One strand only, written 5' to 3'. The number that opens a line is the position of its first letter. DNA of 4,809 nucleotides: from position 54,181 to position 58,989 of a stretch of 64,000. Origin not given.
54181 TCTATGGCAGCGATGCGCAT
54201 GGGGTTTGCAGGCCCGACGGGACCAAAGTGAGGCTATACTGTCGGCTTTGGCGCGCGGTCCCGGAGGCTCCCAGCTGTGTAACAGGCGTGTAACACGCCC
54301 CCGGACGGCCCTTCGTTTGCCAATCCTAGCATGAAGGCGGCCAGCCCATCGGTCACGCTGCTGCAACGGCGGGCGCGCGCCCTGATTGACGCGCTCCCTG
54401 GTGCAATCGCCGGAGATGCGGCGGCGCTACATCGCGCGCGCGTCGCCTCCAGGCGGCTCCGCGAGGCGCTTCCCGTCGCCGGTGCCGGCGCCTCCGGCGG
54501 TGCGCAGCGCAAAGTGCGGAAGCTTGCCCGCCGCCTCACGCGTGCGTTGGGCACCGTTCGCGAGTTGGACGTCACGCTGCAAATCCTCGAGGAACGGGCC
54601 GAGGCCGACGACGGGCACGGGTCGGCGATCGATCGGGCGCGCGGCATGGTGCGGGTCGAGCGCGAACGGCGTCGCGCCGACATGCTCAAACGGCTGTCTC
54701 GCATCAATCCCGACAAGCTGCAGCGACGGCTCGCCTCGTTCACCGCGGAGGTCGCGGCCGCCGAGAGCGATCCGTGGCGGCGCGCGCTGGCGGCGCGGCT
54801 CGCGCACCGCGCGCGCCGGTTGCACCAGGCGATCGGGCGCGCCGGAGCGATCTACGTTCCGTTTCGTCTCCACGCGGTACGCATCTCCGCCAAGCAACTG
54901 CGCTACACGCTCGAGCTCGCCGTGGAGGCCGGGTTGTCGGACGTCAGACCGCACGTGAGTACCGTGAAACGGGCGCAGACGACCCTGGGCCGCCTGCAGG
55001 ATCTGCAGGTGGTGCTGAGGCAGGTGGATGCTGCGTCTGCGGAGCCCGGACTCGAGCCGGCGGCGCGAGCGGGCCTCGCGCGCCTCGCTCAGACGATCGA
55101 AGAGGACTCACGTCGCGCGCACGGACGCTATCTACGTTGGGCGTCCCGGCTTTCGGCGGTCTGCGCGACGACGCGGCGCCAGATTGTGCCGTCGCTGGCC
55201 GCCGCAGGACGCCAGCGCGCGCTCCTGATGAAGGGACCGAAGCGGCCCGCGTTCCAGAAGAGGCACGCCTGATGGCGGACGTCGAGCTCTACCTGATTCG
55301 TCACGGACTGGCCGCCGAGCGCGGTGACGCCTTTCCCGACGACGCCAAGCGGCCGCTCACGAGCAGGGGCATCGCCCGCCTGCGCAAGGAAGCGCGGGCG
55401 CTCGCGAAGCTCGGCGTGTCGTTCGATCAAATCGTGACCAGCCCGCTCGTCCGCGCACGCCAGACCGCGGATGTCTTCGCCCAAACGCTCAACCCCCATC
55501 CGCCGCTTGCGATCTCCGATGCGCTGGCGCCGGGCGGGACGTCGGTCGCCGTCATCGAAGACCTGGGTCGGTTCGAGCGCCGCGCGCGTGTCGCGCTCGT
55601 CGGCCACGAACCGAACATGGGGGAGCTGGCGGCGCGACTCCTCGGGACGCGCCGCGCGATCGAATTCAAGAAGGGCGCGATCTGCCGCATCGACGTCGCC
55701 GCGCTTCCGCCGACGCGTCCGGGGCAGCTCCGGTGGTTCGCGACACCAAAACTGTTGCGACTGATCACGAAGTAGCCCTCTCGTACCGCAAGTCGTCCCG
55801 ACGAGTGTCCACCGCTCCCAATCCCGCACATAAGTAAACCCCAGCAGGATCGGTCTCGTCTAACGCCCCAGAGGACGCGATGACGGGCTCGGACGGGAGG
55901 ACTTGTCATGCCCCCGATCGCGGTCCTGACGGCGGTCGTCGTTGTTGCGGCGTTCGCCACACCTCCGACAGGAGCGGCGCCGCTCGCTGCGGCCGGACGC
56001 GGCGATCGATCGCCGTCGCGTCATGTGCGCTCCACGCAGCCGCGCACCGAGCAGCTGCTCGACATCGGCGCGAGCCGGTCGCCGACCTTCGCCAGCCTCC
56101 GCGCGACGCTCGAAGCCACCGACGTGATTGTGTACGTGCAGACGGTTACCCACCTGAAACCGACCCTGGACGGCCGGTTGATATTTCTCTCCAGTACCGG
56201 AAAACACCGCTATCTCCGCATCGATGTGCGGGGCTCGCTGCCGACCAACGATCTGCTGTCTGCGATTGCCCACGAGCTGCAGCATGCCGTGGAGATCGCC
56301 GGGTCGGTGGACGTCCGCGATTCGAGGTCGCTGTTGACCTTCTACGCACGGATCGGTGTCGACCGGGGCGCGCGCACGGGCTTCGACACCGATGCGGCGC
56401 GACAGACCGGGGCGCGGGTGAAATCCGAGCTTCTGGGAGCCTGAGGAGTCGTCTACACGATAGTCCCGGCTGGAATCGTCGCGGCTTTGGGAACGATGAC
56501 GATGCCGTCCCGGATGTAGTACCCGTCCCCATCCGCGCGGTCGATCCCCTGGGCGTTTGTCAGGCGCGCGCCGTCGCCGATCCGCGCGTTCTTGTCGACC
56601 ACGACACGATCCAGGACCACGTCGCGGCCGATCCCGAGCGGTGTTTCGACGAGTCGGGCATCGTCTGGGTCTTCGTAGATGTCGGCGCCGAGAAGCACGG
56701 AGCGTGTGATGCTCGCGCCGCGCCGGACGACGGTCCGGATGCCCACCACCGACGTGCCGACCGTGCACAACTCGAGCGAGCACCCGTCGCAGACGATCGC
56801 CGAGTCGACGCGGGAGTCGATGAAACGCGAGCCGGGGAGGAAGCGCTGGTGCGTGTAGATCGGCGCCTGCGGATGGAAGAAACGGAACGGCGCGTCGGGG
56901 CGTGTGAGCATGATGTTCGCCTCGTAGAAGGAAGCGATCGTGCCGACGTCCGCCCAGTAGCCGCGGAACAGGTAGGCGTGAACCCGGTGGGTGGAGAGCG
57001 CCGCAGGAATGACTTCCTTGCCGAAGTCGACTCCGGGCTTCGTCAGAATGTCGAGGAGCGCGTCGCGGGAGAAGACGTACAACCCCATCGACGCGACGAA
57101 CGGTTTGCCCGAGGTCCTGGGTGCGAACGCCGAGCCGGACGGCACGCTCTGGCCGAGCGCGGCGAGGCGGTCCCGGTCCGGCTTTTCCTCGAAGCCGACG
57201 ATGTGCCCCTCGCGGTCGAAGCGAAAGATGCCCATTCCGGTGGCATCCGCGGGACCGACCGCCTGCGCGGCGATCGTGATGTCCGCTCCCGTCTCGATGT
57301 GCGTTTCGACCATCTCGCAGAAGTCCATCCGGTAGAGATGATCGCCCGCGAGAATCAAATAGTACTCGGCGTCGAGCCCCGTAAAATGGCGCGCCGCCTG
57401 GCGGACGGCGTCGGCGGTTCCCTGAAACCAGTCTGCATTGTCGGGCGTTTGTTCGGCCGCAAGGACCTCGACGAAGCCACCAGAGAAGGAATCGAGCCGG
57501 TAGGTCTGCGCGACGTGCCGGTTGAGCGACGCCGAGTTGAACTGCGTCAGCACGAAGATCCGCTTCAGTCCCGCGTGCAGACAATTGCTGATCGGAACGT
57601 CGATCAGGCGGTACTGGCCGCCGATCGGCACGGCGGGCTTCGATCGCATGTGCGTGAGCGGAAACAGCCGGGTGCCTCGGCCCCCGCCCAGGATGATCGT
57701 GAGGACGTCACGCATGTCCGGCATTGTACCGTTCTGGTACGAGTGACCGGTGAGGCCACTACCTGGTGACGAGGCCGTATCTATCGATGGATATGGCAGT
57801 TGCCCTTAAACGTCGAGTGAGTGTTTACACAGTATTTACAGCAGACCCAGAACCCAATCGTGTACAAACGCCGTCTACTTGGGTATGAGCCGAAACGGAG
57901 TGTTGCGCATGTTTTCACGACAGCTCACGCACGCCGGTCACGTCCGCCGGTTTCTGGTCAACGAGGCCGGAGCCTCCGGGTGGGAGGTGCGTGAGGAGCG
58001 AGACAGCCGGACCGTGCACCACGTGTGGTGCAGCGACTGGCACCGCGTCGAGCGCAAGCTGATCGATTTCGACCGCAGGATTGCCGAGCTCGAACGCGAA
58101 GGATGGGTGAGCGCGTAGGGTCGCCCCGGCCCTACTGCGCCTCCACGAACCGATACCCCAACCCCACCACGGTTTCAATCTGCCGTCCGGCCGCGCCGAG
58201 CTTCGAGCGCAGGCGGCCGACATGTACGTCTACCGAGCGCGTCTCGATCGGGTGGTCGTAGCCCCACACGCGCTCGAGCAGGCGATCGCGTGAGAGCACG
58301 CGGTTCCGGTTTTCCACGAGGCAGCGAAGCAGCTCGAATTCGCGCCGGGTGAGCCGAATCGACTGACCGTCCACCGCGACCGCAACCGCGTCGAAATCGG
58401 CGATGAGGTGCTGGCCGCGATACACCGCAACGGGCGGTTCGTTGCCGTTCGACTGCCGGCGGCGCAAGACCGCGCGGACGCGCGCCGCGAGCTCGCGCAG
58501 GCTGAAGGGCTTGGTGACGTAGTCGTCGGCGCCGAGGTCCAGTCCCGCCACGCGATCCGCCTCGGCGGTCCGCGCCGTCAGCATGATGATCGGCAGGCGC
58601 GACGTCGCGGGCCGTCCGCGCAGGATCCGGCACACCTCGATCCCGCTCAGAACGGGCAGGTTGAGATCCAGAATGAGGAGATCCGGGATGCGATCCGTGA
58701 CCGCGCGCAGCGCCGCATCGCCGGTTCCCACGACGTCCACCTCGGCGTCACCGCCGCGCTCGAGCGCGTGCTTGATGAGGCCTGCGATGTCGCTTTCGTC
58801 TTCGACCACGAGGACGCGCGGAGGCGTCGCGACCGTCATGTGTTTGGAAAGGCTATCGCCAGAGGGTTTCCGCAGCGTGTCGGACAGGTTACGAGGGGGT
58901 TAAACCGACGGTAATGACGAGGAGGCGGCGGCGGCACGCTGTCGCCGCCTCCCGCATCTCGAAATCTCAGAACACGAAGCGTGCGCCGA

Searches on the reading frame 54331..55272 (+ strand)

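Call 30: search_protein_families(library=pfam, proteins=[window:54331-55272:+], max_evalue=0.0001)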
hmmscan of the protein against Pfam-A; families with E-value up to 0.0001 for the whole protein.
window:54331-55272:+ (313 aa): 1 family
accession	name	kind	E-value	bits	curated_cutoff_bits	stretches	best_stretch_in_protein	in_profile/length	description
PF05235.19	CHAD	-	1.3e-29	104.2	25.6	1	10-228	2-223/228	CHAD domain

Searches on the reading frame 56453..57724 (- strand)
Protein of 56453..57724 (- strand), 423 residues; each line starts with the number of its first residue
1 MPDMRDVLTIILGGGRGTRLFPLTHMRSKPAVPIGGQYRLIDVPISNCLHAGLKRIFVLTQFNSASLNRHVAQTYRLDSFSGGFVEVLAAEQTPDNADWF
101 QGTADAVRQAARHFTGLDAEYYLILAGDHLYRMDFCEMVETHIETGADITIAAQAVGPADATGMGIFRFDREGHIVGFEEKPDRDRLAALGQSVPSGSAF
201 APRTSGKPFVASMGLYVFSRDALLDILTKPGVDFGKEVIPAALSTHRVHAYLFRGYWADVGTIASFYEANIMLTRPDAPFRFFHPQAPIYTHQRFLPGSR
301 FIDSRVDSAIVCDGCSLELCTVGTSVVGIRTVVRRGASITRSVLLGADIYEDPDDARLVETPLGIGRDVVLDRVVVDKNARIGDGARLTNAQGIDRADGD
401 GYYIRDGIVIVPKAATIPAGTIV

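Call 30: search_protein_families(library=pfam, proteins=[window:56453-57724:-], max_evalue=0.0001)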
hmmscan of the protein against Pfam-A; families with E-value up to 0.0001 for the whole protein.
window:56453-57724:- (423 aa): 4 families
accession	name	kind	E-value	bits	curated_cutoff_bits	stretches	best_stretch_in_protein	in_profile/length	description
PF00483.29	NTP_transferase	-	1.3e-58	198.9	21.2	1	9-271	2-240/245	Nucleotidyl transferase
PF25247.1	LbH_GLGC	-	2.4e-36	125.1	27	1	294-422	1-135/135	GLGC left-handed parallel beta-helix domain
PF12804.13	NTP_transf_3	-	4.6e-08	33.8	27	1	10-173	2-128/160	MobA-like NTP transferase domain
PF24894.1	Hexapep_GlmU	-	2.7e-06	27.9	23.3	0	304-346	14-56/104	GlmU-like, C-terminal hexapeptide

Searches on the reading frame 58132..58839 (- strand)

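Call 30: search_protein_families(library=pfam, proteins=[window:58132-58839:-], max_evalue=0.0001)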
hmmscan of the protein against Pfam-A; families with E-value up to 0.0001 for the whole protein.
window:58132-58839:- (235 aa): 2 families
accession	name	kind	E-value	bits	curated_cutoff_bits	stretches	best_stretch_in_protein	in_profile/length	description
PF00486.34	Trans_reg_C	-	6.5e-28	97.1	26.2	1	158-231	1-77/77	Transcriptional regulatory protein, C terminal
PF00072.30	Response_reg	-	4.9e-27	94.7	30.2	1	9-122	1-111/111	Response regulator receiver domain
